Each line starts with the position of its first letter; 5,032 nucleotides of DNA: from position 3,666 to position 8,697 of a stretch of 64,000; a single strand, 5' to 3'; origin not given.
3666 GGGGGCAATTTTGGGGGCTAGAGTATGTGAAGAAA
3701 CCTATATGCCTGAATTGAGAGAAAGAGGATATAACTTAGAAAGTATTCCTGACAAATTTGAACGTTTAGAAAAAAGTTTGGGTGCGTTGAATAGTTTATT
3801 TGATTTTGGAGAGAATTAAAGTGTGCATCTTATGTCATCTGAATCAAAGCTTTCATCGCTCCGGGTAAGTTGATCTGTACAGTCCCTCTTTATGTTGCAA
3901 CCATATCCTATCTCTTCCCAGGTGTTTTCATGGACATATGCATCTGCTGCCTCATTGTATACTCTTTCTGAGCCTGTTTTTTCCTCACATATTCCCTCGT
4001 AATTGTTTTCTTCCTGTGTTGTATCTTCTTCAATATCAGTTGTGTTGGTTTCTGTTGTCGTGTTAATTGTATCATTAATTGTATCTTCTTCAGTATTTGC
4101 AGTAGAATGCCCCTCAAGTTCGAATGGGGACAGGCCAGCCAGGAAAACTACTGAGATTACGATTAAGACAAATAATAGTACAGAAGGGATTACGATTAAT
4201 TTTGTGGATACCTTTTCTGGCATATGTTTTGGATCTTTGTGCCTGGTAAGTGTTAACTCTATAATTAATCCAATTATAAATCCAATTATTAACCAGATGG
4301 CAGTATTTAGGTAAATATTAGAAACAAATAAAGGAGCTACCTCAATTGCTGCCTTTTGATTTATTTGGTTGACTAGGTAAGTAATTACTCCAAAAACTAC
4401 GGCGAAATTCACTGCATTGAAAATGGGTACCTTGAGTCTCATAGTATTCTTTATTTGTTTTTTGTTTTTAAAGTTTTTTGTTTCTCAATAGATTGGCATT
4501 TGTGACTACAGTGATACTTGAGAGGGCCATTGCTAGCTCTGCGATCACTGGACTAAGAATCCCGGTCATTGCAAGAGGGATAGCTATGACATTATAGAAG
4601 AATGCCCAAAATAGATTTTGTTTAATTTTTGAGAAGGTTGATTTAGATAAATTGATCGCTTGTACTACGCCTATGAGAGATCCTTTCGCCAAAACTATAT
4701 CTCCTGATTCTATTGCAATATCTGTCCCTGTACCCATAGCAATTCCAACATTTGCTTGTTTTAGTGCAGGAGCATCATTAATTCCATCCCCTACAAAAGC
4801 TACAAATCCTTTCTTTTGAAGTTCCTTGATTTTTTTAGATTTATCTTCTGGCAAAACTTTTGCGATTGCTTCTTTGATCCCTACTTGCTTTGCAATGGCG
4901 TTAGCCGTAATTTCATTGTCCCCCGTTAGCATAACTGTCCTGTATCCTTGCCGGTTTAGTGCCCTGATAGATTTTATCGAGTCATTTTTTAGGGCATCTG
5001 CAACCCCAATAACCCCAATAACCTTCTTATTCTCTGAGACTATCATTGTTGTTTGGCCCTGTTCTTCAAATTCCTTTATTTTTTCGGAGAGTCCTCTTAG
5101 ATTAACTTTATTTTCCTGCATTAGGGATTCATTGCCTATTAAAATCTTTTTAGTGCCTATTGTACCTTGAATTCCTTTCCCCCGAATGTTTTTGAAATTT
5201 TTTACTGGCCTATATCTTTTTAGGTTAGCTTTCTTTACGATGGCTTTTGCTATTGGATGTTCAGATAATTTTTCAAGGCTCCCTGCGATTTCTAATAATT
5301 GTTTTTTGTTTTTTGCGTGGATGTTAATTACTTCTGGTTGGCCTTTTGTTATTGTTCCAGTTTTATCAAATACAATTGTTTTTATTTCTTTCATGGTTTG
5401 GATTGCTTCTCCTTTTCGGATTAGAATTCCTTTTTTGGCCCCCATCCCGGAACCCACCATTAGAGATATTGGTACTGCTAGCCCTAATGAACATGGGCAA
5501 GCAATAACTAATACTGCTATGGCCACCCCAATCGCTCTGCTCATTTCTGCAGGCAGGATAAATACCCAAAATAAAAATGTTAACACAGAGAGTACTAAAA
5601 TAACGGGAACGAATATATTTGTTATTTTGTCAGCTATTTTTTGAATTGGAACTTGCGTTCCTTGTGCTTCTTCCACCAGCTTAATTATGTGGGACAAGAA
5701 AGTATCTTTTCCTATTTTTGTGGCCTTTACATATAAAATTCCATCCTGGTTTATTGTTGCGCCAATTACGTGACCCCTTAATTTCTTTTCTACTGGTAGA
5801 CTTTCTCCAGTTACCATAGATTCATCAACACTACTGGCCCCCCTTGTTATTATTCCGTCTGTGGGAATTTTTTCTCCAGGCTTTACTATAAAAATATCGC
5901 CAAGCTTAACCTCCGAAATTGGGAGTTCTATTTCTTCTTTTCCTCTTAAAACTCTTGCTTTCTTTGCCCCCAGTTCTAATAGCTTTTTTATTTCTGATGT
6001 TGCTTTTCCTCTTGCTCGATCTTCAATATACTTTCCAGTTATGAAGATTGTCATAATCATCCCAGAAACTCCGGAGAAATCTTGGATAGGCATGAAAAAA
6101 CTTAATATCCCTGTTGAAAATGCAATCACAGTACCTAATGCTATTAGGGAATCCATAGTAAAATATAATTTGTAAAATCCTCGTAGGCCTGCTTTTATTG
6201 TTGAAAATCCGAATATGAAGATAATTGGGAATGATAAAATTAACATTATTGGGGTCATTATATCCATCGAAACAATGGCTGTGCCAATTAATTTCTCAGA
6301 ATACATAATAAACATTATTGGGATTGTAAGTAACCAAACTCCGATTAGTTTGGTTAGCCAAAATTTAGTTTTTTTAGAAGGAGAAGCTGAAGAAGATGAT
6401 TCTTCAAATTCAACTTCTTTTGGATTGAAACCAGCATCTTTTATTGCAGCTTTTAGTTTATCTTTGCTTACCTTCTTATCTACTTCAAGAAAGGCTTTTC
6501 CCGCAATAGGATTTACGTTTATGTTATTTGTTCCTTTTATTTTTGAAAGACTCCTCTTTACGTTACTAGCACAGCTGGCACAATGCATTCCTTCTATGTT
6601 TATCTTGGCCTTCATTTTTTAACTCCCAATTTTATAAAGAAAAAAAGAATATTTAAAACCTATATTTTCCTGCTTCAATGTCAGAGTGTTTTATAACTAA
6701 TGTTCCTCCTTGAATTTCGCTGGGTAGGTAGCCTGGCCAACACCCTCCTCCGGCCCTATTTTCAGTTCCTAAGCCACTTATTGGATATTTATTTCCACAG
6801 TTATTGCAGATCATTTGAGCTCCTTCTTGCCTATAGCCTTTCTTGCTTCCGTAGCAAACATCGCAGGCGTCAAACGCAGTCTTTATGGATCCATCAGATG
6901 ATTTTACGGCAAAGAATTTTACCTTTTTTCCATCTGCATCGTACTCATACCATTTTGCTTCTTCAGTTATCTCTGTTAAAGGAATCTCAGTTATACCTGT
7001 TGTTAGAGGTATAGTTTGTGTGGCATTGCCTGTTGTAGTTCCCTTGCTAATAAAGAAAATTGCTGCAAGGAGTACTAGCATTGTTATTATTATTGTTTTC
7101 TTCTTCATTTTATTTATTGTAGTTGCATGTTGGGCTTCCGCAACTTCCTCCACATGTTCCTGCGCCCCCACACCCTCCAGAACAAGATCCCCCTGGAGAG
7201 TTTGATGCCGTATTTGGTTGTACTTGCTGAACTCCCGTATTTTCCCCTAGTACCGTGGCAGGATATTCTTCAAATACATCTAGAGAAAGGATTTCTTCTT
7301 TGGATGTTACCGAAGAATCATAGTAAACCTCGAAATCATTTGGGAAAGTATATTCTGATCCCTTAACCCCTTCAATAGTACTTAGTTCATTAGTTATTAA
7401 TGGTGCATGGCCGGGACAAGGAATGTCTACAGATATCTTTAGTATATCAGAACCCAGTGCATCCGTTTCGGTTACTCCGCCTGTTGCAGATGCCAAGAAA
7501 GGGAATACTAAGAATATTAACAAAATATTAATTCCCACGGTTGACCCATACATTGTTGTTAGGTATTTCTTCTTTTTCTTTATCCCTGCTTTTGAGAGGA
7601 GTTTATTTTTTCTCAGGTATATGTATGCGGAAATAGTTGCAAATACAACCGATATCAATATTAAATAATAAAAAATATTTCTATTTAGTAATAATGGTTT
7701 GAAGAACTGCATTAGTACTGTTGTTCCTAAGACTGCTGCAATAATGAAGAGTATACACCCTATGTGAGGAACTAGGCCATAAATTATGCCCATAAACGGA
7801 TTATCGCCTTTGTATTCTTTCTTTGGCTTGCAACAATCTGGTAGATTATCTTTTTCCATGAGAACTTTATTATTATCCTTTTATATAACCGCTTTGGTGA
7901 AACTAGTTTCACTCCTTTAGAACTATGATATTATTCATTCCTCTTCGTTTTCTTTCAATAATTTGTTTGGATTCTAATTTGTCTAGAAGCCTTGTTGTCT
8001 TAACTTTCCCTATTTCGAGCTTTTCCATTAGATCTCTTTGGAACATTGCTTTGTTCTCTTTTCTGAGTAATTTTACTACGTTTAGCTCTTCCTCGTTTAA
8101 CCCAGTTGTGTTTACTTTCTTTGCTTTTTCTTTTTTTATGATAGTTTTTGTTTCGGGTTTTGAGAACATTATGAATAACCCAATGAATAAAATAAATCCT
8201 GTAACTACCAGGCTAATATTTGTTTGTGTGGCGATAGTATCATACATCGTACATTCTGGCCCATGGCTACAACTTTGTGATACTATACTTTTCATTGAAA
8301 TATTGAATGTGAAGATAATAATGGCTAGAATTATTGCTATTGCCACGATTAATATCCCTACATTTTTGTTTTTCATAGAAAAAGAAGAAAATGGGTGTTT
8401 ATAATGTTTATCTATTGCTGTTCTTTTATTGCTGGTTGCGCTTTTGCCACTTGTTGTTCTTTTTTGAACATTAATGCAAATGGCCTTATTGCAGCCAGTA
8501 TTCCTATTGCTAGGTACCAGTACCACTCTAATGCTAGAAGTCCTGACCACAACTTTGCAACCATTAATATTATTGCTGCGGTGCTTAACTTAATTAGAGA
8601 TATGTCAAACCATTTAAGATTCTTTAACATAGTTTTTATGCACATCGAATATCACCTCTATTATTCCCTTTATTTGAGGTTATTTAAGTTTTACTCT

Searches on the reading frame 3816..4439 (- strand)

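Call 30: search_protein_families(library=pfam, proteins=[window:3816-4439:-], max_evalue=1)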
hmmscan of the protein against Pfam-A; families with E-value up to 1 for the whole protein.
window:3816-4439:- (207 aa): 7 families
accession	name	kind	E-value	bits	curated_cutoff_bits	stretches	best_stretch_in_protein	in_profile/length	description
PF15103.11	G0-G1_switch_2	-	0.041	14.7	27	1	73-148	18-90/105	G0/G1 switch protein 2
PF06664.17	WLS-like_TM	-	0.041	13.6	28.3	1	10-101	117-211/247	Wntless-like, transmembrane domain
PF11368.13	DUF3169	-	0.062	13.3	31.6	1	44-128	9-96/250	Protein of unknown function (DUF3169)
PF15012.11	DUF4519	-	0.072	13.7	27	1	66-101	19-52/56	Domain of unknown function (DUF4519)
PF16118.10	DUF4834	-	0.28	12.6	27.8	0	82-170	9-94/99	Domain of unknown function (DUF4834)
PF19029.5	DUF883_C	-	0.39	10.8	27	1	165-180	1-16/30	DUF883 C-terminal glycine zipper region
PF10694.14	DUF2500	-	0.84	10.6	33.5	0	88-160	2-72/102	Protein of unknown function (DUF2500)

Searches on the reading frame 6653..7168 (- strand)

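Call 30: search_protein_families(library=pfam, proteins=[window:6653-7168:-], max_evalue=1)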
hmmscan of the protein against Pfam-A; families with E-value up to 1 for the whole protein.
window:6653-7168:- (171 aa): 6 families
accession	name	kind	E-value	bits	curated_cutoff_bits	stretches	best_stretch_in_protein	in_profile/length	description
PF10080.14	FtrD-like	-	7.3e-28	97.1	26.3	1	69-171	4-101/101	Membrane iron-sulfur containing protein FtrD-like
PF03966.22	Trm112p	-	0.0055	17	22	1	102-131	10-38/40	Trm112p-like protein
PF23733.2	GRXCR1-2_C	-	0.047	14.1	26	1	99-124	9-35/47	GRXCR1/2, C-terminal domain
PF17926.6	TetR_C_21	-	0.11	13.2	26.2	1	3-43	46-86/111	Tetracyclin repressor-like, C-terminal domain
PF08274.17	Zn_Ribbon_YjdM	-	0.21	12.1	30.8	1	104-126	12-27/30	PhnA Zinc-Ribbon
PF20088.4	DUF6480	-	0.63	10.4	25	1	6-42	36-73/78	Family of unknown function (DUF6480)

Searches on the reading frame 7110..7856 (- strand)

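Call 30: search_protein_families(library=pfam, proteins=[window:7110-7856:-], max_evalue=1)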
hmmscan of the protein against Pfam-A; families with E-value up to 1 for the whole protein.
window:7110-7856:- (248 aa): 2 families
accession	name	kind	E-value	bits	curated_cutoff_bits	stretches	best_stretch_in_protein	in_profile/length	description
PF13687.11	DUF4153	-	0.0073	15.9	27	1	28-118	93-190/373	Domain of unknown function (DUF4153)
PF20479.3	TMEM128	-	0.26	12.2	23.9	1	36-113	10-94/124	TMEM128 protein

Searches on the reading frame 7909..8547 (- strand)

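Call 30: search_protein_families(library=pfam, proteins=[window:7909-8547:-], max_evalue=1)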
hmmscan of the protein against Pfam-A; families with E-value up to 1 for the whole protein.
window:7909-8547:- (212 aa): 12 families
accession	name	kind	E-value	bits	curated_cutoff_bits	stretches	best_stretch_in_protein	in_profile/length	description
PF24034.1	DUF7343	-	1.7e-08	34.7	27.6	1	152-210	3-61/62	Domain of unknown function (DUF7343)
PF01047.28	MarR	-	3.8e-05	23.9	24.6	1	150-201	1-51/59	MarR family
PF12802.13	MarR_2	-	0.0091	16.6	27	1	162-201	15-54/61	MarR family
PF19592.4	DUF6097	-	0.032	14.8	27.5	1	47-133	51-136/152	Family of unknown function (DUF6097)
PF08100.18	Dimerisation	-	0.032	14.5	25.6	1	154-203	27-76/93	O-methyltransferase dimerisation domain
PF01978.25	TrmB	-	0.069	13.4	25.6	1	149-202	5-57/68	Sugar-specific transcriptional regulator TrmB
PF22665.2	DUF6293_C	-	0.11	13.5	27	1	154-211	44-91/101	DUF6293 C-terminal winged helix domain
PF09397.16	FtsK_gamma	-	0.14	12.4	30.6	1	176-201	28-53/63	Ftsk gamma domain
PF13331.11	DUF4093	-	0.15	13.1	25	1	142-196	23-77/86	Domain of unknown function (DUF4093)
PF19529.4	DUF6057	-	0.25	10.6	29.8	1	60-155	185-267/569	Family of unknown function (DUF6057)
PF24418.1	DUF7550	-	0.44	10.8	27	0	52-78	29-55/59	Family of unknown function (DUF7550)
PF22812.1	CR_prot_dom_plant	-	0.69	10.8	34.1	1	54-84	30-58/71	Plant cysteine-rich protein domain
